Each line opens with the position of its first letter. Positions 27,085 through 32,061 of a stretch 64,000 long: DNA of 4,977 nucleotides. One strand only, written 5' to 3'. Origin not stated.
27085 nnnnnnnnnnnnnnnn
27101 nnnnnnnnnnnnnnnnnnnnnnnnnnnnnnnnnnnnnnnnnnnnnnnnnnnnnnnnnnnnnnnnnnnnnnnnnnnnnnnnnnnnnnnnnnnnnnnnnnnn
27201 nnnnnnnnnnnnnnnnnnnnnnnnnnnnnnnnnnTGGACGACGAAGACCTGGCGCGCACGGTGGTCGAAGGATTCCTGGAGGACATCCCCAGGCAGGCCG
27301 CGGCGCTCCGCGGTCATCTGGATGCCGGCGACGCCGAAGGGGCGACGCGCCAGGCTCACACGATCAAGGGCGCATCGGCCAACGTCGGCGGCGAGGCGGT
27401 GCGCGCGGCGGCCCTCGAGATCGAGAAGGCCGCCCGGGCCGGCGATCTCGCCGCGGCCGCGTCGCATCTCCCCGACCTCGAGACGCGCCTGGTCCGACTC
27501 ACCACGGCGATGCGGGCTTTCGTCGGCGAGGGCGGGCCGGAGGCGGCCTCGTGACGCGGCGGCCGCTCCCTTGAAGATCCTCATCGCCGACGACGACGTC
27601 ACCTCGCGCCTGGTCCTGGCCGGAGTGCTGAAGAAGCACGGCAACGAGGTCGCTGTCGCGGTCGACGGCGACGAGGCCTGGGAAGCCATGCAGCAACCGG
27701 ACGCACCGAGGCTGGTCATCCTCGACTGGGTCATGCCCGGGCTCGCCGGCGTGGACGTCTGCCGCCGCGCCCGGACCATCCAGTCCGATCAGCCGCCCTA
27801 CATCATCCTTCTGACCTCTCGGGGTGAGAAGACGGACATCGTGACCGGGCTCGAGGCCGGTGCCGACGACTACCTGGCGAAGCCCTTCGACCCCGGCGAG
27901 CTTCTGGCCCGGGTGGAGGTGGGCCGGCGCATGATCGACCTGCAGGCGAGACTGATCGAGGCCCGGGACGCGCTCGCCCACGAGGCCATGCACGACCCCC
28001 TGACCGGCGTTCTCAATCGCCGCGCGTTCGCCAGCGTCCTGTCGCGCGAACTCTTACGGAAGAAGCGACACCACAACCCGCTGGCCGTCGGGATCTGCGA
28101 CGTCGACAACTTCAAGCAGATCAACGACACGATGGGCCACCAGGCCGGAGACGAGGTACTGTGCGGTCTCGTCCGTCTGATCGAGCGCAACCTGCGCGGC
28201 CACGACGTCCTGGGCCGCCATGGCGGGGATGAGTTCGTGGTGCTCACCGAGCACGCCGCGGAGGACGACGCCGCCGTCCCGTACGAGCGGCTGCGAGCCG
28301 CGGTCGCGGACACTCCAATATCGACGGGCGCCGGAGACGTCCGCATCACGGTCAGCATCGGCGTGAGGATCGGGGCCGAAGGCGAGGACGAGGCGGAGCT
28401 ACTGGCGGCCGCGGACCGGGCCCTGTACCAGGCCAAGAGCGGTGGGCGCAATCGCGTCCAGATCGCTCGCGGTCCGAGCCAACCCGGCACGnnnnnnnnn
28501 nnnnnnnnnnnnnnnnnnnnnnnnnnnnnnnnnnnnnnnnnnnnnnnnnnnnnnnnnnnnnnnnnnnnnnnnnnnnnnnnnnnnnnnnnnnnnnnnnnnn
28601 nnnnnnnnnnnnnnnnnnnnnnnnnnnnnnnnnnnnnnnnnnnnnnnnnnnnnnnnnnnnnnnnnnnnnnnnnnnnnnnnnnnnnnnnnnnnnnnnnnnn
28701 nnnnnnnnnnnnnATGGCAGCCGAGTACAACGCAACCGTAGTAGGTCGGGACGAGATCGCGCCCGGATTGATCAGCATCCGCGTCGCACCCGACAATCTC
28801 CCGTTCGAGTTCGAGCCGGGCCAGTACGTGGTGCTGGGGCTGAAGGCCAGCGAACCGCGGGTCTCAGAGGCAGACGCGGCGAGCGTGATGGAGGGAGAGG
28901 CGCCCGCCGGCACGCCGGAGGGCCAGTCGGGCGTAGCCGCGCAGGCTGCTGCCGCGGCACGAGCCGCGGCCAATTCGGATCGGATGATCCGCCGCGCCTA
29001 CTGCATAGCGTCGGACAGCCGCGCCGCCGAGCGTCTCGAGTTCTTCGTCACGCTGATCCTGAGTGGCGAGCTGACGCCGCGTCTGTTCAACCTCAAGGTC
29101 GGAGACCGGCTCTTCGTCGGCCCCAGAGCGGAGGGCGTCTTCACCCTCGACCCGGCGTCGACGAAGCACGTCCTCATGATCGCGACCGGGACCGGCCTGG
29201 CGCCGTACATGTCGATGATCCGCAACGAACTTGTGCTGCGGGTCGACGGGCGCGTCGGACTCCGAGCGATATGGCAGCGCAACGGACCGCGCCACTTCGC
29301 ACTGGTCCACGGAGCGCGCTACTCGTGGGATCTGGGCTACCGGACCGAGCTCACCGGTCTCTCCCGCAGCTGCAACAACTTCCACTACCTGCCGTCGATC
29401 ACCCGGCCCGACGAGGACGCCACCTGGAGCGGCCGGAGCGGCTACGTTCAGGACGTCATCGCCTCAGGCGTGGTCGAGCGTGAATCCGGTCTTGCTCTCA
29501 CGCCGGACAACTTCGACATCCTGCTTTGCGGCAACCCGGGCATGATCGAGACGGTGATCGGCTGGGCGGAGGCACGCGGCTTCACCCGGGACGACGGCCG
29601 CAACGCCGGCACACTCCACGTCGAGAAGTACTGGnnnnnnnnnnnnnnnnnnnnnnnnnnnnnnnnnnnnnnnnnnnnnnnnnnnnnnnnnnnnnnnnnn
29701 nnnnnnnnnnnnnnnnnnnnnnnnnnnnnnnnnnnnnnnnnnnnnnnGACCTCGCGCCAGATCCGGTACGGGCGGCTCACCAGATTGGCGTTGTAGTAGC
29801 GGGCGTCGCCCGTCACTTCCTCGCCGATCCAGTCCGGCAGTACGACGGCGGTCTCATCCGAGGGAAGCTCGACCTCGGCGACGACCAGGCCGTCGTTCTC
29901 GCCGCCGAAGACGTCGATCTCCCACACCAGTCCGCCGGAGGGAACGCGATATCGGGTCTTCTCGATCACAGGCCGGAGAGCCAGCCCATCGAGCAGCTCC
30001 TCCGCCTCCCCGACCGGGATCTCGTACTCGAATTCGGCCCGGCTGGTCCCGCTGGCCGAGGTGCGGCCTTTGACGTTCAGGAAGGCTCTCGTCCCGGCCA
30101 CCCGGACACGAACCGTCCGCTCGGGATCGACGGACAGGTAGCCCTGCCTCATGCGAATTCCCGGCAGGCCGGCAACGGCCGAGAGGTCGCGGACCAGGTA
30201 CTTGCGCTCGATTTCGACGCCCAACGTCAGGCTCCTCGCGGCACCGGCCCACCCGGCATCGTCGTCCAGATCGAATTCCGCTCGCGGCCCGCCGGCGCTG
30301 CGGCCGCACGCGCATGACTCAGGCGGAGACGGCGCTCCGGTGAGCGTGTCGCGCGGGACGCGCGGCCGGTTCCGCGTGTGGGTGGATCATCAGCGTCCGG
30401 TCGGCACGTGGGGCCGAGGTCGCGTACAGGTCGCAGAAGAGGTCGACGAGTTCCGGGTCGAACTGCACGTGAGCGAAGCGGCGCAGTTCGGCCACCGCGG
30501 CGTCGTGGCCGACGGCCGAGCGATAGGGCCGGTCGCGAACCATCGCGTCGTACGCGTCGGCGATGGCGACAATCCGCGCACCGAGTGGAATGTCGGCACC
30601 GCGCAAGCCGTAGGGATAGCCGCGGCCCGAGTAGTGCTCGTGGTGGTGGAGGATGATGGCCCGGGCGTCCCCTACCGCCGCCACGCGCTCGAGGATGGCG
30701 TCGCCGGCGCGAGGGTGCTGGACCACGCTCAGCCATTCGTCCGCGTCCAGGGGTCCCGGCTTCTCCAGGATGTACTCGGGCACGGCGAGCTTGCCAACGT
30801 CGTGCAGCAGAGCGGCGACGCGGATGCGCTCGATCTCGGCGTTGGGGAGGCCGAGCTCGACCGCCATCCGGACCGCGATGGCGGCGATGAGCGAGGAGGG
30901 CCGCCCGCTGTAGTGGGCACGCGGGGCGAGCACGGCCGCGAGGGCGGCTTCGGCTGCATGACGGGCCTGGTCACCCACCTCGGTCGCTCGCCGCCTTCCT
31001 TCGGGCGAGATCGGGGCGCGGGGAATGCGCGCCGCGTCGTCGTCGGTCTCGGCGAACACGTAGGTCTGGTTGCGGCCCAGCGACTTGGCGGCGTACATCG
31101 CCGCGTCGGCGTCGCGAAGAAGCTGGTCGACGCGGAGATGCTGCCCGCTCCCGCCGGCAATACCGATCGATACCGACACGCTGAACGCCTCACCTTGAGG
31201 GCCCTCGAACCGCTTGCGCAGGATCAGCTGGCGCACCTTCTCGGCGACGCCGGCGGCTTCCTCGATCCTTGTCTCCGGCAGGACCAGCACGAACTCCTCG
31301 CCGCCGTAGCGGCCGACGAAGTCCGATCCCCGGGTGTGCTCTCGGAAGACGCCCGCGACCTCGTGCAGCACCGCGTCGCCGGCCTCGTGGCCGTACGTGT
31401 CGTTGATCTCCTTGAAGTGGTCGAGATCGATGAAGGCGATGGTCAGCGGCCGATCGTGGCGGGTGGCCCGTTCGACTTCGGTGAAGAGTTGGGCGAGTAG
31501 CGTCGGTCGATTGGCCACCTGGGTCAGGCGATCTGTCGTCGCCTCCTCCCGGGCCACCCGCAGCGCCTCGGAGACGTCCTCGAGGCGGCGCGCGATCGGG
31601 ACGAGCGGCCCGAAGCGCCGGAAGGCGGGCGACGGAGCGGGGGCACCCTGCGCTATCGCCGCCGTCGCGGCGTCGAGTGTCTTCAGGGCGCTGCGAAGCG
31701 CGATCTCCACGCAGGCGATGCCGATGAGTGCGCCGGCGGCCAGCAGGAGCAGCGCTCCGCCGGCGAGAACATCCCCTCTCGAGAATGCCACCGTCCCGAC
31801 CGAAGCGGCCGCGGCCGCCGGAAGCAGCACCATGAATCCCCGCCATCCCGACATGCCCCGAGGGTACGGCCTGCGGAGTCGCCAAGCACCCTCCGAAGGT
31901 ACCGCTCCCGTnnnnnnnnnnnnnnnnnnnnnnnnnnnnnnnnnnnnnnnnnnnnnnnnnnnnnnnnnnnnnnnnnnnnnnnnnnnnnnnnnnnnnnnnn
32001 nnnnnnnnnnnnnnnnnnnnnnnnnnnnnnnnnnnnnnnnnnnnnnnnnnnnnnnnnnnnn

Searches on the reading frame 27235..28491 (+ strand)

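Call 67: search_protein_families(library=pfam, proteins=[window:27235-28491:+], max_evalue=0.0001)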
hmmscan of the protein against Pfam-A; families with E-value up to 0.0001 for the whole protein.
window:27235-28491:+ (419 aa): 2 families
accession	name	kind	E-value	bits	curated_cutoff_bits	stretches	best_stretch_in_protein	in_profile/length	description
PF00990.26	GGDEF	-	8e-43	146.4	23.8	1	251-407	1-161/161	Diguanylate cyclase, GGDEF domain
PF00072.30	Response_reg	-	5.1e-25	88.3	30.2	1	115-228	1-111/111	Response regulator receiver domain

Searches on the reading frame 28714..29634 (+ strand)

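Call 67: search_protein_families(library=pfam, proteins=[window:28714-29634:+], max_evalue=0.0001)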
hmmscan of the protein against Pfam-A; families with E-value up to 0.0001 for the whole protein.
window:28714-29634:+ (307 aa): 1 family
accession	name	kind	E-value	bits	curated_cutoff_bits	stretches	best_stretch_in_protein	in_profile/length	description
PF00175.26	NAD_binding_1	-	5.5e-17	62.8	22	1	155-281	1-107/109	Oxidoreductase NAD-binding domain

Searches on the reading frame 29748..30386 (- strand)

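Call 67: search_protein_families(library=pfam, proteins=[window:29748-30386:-], max_evalue=0.0001)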
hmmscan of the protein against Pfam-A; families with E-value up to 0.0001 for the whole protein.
window:29748-30386:- (213 aa): 1 family
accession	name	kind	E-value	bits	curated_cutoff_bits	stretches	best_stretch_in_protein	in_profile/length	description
PF01928.26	CYTH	-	8.9e-14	52.1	23.2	1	58-206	3-178/179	CYTH domain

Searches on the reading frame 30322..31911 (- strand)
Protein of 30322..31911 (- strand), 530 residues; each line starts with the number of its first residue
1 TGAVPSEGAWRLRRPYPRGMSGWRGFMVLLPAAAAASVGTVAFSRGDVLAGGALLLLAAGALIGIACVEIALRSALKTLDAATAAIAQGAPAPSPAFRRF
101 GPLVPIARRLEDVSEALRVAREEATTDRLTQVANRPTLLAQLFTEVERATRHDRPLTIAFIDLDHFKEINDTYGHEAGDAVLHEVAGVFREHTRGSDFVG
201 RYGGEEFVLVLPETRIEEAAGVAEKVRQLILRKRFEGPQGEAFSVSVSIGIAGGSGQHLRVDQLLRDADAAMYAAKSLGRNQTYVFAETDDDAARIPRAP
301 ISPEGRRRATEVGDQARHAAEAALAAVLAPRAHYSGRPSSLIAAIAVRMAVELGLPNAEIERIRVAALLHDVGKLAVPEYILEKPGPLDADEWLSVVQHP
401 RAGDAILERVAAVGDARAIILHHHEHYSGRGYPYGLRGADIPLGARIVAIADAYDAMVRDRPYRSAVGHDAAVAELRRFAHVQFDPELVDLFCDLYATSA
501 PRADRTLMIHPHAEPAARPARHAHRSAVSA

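Call 67: search_protein_families(library=pfam, proteins=[window:30322-31911:-], max_evalue=0.0001)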
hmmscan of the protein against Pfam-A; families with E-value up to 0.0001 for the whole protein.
window:30322-31911:- (530 aa): 3 families
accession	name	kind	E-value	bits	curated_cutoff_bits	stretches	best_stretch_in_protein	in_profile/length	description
PF00990.26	GGDEF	-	4.5e-45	153.7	23.8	1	124-282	1-161/161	Diguanylate cyclase, GGDEF domain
PF13487.12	HD_5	-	2.6e-36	125.4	27.2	1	325-488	4-170/170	HD domain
PF01966.28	HD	-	3.9e-20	72.7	22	1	343-457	9-116/116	HD domain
